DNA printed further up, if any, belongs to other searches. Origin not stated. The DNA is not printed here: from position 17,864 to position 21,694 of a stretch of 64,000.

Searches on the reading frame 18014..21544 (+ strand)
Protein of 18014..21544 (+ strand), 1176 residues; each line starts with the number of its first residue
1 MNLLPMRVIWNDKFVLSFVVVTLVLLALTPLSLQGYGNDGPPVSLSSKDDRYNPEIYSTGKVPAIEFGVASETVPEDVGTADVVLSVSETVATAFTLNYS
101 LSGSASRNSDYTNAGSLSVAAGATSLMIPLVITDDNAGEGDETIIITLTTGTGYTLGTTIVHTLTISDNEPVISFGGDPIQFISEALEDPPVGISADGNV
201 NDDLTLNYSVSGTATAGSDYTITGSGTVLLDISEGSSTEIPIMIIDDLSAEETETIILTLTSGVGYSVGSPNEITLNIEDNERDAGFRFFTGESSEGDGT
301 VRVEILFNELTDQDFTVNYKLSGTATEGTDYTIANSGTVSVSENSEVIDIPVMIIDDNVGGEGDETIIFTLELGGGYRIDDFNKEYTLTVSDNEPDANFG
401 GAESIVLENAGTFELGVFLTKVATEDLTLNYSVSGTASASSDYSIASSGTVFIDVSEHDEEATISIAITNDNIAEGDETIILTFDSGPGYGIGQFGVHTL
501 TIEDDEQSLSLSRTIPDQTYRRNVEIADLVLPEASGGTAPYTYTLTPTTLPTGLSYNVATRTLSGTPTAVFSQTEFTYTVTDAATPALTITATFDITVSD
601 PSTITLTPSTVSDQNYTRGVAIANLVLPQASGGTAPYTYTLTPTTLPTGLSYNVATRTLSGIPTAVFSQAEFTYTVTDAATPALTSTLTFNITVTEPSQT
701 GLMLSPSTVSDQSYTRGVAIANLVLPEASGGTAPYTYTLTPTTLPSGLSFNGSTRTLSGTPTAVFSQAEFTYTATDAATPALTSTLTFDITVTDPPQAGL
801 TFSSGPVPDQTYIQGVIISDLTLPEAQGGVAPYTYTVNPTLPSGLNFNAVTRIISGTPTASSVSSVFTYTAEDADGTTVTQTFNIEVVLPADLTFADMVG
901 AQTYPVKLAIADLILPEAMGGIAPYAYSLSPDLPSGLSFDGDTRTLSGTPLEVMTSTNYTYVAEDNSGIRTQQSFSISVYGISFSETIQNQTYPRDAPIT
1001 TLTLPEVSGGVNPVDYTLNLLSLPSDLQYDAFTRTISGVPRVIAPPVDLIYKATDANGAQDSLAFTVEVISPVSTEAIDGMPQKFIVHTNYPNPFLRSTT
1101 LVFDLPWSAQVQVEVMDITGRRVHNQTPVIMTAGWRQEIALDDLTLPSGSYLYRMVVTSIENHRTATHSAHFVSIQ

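Call 10: search_protein_families(library=ncbifam, proteins=[window:18014-21544:+], max_evalue=0.00001)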
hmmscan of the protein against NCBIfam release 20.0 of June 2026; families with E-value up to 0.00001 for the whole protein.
window:18014-21544:+ (1176 aa): 1 family
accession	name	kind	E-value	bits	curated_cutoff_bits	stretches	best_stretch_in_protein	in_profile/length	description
TIGR04183.1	Por_Secre_tail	domain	2.4e-06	27.4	23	0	1091-1155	2-58/72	T9SS type A sorting domain-containing protein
